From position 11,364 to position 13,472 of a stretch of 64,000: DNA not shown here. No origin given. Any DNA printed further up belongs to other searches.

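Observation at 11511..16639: Envelope module: SPFH protein, HPS-like enzyme, PEGA protein and a 1002-aa epimerase-TM-ectodomain fusion in one overlapping operon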

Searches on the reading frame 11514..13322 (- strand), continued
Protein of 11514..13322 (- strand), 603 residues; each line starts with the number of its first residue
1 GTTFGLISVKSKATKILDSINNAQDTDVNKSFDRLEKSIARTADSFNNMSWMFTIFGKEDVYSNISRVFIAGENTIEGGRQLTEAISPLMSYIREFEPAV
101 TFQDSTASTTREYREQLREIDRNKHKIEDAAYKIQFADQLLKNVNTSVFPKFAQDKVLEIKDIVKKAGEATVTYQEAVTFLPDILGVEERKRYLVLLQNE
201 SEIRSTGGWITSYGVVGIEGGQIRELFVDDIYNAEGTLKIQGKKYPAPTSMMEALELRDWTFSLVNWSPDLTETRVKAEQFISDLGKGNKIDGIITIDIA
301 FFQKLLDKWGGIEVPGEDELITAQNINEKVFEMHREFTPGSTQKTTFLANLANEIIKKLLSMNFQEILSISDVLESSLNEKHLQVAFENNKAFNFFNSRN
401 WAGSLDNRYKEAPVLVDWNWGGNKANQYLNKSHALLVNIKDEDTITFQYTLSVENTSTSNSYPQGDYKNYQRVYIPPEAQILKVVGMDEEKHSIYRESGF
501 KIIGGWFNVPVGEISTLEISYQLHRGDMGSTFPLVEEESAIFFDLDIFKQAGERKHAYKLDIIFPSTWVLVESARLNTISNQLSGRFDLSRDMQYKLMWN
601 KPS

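Call 45: find_encoding_contigs(protein=P0283, flank=7000, max_places=2)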
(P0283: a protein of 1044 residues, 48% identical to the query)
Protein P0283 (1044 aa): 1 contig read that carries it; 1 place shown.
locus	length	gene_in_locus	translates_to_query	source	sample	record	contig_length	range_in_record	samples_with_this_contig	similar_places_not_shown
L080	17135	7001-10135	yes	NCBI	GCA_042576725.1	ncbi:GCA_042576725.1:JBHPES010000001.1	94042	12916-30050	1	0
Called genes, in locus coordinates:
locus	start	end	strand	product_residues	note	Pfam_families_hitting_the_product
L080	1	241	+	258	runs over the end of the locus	-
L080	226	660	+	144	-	-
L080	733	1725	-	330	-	PF13229:Beta_helix (weak)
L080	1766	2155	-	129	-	-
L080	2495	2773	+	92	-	PF00166:Cpn10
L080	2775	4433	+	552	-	PF00118:Cpn60_TCP1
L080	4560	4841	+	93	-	-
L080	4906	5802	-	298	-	-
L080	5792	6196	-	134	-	PF00075:RNase_H, PF13456:RVT_3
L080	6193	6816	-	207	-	PF02706:Wzz (weak)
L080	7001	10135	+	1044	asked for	PF01073:3Beta_HSD, PF01370:Epimerase, PF02719:Polysacc_synt_2, PF16363:GDP_Man_Dehyd, PF07993:NAD_binding_4 (weak), PF13196:DUF4012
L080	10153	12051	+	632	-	PF12666:PrgI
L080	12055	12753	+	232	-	PF26593:TraC-like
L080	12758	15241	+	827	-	PF19044:P-loop_TraG, PF01935:DUF87, PF12846:AAA_10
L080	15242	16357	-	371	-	PF00712:DNA_pol3_beta, PF02767:DNA_pol3_beta_2, PF00712:DNA_pol3_beta (weak), PF02768:DNA_pol3_beta_3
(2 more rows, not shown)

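Call 46: find_encoding_contigs(protein=P0258, flank=7000, max_places=1)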
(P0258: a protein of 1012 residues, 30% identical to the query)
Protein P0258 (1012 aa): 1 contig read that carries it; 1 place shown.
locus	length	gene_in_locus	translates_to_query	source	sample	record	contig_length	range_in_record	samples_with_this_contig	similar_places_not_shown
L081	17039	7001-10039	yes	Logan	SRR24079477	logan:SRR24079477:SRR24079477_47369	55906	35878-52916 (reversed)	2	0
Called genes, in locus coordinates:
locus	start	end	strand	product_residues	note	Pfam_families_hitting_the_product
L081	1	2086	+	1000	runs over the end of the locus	PF00005:ABC_tran (faint), PF02463:SMC_N (faint), PF13175:AAA_15 (faint), PF13191:AAA_16 (faint), PF13555:AAA_29 (faint), PF20703:nSTAND1 (faint), PF17760:UvrA_inter, PF17755:UvrA_DNA-bind, +1 more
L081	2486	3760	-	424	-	-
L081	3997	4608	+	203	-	PF11188:DUF2975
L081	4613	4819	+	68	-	PF13443:HTH_26, PF01381:HTH_3 (weak)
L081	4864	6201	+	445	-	PF01541:GIY-YIG, PF27096:UvrC_M, PF02151:UVR (weak), PF08459:UvrC_RNaseH_dom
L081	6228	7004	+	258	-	PF13620:CarboxypepD_reg (faint), PF08308:PEGA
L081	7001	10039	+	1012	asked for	PF01370:Epimerase, PF13196:DUF4012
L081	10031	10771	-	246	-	PF02535:Zip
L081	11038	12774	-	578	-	PF00239:Resolvase, PF07508:Recombinase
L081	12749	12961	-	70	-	-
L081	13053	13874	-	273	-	-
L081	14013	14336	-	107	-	-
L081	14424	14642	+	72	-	PF13560:HTH_31, PF01381:HTH_3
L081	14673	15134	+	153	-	PF13274:SocA_Panacea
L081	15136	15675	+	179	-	-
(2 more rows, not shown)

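Call 47: find_encoding_contigs(protein=P0213, flank=7000, max_places=1)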
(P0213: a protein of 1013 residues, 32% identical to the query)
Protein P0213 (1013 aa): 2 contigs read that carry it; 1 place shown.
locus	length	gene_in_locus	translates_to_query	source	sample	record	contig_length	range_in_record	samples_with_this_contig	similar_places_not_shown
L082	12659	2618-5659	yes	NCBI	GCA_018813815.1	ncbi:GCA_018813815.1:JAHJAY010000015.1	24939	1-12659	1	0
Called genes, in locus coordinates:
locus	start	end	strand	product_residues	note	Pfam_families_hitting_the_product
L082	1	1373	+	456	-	?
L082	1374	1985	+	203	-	-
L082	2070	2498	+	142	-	PF00075:RNase_H, PF13456:RVT_3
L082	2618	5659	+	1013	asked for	PF01073:3Beta_HSD, PF01370:Epimerase, PF04321:RmlD_sub_bind, PF16363:GDP_Man_Dehyd, PF13196:DUF4012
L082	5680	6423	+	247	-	PF01386:Ribosomal_L25p, PF14693:Ribosomal_TL5_C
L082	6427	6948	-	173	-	PF14559:TPR_19 (faint)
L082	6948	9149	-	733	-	PF00133:tRNA-synt_1, PF09334:tRNA-synt_1g, PF08264:Anticodon_1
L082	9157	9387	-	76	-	-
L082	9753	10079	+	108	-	-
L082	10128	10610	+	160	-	PF00293:NUDIX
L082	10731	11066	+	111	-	PF03819:MazG (weak), PF12643:MazG-like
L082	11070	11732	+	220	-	PF08241:Methyltransf_11, PF13489:Methyltransf_23 (weak)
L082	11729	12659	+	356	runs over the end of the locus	PF01300:Sua5_yciO_yrdC, PF02367:TsaE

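Call 48: find_encoding_contigs(protein=P0141, flank=7000, max_places=1)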
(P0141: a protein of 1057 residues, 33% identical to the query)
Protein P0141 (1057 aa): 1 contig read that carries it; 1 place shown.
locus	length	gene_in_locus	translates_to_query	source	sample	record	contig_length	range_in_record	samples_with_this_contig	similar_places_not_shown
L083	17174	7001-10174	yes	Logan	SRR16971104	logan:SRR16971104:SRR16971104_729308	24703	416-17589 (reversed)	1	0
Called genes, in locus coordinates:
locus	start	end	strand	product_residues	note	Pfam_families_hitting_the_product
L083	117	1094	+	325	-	PF13413:HTH_25, PF09136:Glucodextran_B, PF13464:RodZ_C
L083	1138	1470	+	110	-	PF01909:NTP_transf_2, PF18765:Polbeta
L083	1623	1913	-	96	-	-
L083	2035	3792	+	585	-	PF01807:Zn_ribbon_DnaG, PF08275:DNAG_N, PF13662:Toprim_4, PF01751:Toprim, PF13155:Toprim_2, PF13362:Toprim_3 (weak), PF10410:DnaB_bind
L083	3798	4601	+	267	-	PF00398:RrnaAD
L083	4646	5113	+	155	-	-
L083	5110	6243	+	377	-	PF00953:Glycos_transf_4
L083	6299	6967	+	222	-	PF08308:PEGA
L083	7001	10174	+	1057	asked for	PF01370:Epimerase, PF16363:GDP_Man_Dehyd, PF13196:DUF4012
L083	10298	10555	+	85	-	-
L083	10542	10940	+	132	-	PF01850:PIN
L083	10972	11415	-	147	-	-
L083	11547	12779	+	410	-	PF03979:Sigma70_r1_1, PF00140:Sigma70_r1_2, PF04542:Sigma70_r2, PF04539:Sigma70_r3, PF04545:Sigma70_r4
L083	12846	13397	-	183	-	-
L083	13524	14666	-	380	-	PF00672:HAMP (weak), PF00512:HisKA, PF02518:HATPase_c, PF14501:HATPase_c_5 (weak)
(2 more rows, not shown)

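Call 49: find_encoding_contigs(protein=P0148, flank=5000, max_places=1)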
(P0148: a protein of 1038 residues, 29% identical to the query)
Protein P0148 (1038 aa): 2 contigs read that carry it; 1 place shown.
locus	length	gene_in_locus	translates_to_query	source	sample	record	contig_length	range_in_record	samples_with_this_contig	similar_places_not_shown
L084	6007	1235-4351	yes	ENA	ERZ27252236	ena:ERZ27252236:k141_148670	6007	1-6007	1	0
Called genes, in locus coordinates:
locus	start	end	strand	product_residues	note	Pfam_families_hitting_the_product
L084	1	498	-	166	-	?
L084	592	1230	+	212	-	PF08308:PEGA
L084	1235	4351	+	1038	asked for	PF01370:Epimerase (weak), PF13196:DUF4012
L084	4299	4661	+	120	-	-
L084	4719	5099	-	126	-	-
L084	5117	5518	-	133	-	PF00380:Ribosomal_S9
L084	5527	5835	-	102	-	PF00572:Ribosomal_L13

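Call 50: find_encoding_contigs(protein=P0155, flank=5000, max_places=1)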
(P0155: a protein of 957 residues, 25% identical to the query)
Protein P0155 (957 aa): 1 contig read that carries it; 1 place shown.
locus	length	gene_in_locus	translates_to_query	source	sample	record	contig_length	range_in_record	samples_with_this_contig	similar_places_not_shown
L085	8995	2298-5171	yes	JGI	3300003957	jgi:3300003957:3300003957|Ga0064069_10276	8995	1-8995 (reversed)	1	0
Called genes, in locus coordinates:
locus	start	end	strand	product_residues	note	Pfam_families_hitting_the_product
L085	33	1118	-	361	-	PF03979:Sigma70_r1_1, PF00140:Sigma70_r1_2, PF04542:Sigma70_r2, PF04539:Sigma70_r3, PF04545:Sigma70_r4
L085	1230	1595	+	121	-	-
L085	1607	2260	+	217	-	PF08308:PEGA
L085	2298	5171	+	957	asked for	PF01370:Epimerase (weak), PF13196:DUF4012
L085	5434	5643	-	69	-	-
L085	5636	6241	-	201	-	-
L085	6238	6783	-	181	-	-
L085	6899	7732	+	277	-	PF02578:Cu-oxidase_4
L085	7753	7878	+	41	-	-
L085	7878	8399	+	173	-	PF02661:Fic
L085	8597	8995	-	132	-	?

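Call 51: find_encoding_contigs(protein=P0194, flank=5000, max_places=1)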
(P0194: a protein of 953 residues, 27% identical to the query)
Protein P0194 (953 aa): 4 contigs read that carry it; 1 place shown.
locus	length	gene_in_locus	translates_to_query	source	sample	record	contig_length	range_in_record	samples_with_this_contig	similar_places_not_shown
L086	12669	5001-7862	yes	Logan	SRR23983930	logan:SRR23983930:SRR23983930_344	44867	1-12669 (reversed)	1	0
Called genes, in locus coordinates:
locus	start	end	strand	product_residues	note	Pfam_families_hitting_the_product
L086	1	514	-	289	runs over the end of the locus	PF02899:Phage_int_SAM_1 (weak), PF00589:Phage_integrase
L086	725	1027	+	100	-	-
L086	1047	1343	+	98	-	PF12732:YtxH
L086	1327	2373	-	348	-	PF02463:SMC_N, PF13476:AAA_23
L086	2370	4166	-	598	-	PF00009:GTP_EFTU, PF03144:GTP_EFTU_D2 (weak), PF00679:EFG_C, PF06421:LepA_C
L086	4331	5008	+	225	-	PF08308:PEGA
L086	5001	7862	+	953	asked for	PF13196:DUF4012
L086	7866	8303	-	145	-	-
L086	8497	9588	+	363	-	PF03979:Sigma70_r1_1, PF00140:Sigma70_r1_2, PF04542:Sigma70_r2, PF04539:Sigma70_r3, PF04545:Sigma70_r4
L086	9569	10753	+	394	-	-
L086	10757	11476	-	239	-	PF03848:TehB (weak), PF13489:Methyltransf_23, PF01209:Ubie_methyltran (weak), PF13847:Methyltransf_31, PF08241:Methyltransf_11, PF08242:Methyltransf_12, PF13649:Methyltransf_25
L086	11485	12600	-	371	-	PF00534:Glycos_transf_1, PF13692:Glyco_trans_1_4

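Call 52: search_protein_families(library=pfam, proteins=[P0156, P0175, P0180, P0184, P0191, P0193, P0197, P0208, P0211, P0265], max_evalue=0.001)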
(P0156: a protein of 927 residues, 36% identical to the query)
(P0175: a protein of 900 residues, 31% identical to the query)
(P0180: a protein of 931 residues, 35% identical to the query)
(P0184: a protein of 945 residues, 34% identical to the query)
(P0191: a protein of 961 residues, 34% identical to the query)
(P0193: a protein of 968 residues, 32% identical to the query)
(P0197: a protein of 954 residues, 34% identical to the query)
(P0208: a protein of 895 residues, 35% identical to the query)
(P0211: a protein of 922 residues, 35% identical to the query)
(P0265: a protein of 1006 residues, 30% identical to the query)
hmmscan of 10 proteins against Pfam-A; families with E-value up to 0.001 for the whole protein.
P0156 (927 aa): 1 family
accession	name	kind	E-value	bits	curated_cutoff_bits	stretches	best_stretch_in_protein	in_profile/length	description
PF13196.11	DUF4012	-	1.5e-24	87.6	28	1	515-649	3-137/144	Protein of unknown function (DUF4012)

P0175 (900 aa): 1 family
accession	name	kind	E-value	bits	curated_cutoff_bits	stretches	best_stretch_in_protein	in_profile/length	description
PF13196.11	DUF4012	-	1.2e-24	87.9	28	1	486-621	2-137/144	Protein of unknown function (DUF4012)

P0180 (931 aa): 1 family
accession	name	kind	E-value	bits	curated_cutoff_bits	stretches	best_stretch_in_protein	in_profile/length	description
PF13196.11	DUF4012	-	1e-25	91.4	28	1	516-650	3-137/144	Protein of unknown function (DUF4012)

P0184 (945 aa): 1 family
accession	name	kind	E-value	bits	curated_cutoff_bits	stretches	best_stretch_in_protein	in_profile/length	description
PF13196.11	DUF4012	-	3.3e-25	89.7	28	1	537-672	3-138/144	Protein of unknown function (DUF4012)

P0191 (961 aa): 1 family
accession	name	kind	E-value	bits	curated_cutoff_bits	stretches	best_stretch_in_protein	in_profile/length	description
PF13196.11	DUF4012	-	3.3e-26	93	28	1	556-691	2-137/144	Protein of unknown function (DUF4012)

P0193 (968 aa): 1 family
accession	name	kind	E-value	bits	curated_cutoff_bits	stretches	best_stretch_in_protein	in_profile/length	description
PF13196.11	DUF4012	-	2.7e-27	96.5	28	1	549-684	2-137/144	Protein of unknown function (DUF4012)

P0197 (954 aa): 1 family
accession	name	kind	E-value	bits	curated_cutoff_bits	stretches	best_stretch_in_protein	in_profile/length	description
PF13196.11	DUF4012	-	9.5e-27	94.7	28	1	537-671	3-137/144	Protein of unknown function (DUF4012)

P0208 (895 aa): 1 family
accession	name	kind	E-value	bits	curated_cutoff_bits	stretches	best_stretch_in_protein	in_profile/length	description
PF13196.11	DUF4012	-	8.6e-27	94.8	28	1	484-616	4-136/144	Protein of unknown function (DUF4012)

P0211 (922 aa): 1 family
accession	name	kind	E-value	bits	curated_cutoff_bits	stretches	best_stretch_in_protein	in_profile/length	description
PF13196.11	DUF4012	-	9.3e-28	98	28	1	501-638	2-140/144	Protein of unknown function (DUF4012)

P0265 (1006 aa): 1 family
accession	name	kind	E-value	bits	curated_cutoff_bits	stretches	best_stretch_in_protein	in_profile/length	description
PF13196.11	DUF4012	-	5.7e-27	95.4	28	1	588-723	2-137/144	Protein of unknown function (DUF4012)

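Call 63: fold_search(model_id=the predicted structure, library=viral)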
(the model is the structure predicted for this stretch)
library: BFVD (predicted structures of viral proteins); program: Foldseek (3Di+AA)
matches with E <= 10: 930; with E <= 0.001: 5
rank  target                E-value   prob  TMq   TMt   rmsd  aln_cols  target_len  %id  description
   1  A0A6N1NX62            1.6e-05  1.00  0.19  0.14   7.5       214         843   12  Aminopeptidase M1-like [Tupanvirus soda lake]
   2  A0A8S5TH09            2.2e-05  0.72  0.14  0.11  35.9       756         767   10  Uncharacterized protein [Myoviridae sp. ctIty1]
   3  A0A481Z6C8            2.2e-04  0.93  0.09  0.13  18.2       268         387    5  Uncharacterized protein [Pithovirus LCPAC302]
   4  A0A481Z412            6.1e-04  1.00  0.13  0.19  10.3       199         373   10  Uncharacterized protein [Pithovirus LCPAC103]
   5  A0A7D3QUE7            9.8e-04  1.00  0.19  0.15   8.1       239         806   10  Inter-alpha-trypsin inhibitor family protein [Fadolivirus FV1/VV64]
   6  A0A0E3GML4            1.5e-03  0.18  0.10  0.05  64.0       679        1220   12  Tail fiber protein [Enterobacteria phage JenK1]
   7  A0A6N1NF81            2.6e-03  1.00  0.21  0.16   5.7       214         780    8  Uncharacterized protein [Tupanvirus deep ocean]
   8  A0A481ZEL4            1.5e-02  0.84  0.12  0.32  16.7       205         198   10  Uncharacterized protein [Pithovirus LCPAC404]
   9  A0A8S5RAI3            2.8e-02  0.12  0.12  0.11  34.9       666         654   11  GDSL like Lipase Acylhydrolase (Fragment) [Siphoviridae sp. ctkfT29]
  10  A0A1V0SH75            3.3e-02  0.54  0.12  0.25  20.0       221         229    6  Uncharacterized protein [Hokovirus HKV1]
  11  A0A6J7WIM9            3.6e-02  0.80  0.09  0.06   6.0        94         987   13  Uncharacterized protein [uncultured Caudovirales phage]
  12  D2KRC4                3.6e-02  0.18  0.11  0.15  38.8       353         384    8  (no name in the UniProt tables at hand)
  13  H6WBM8                3.8e-02  0.10  0.09  0.08  21.6       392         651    9  Uncharacterized protein [Rhodobacter phage RcapNL]
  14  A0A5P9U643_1          4.0e-02  0.09  0.09  0.06  27.7       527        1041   11  (no name in the UniProt tables at hand)
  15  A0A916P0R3            5.0e-02  0.82  0.11  0.22   8.8       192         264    9  Uncharacterized protein [Adoxophyes honmai entomopoxvirus 'L']
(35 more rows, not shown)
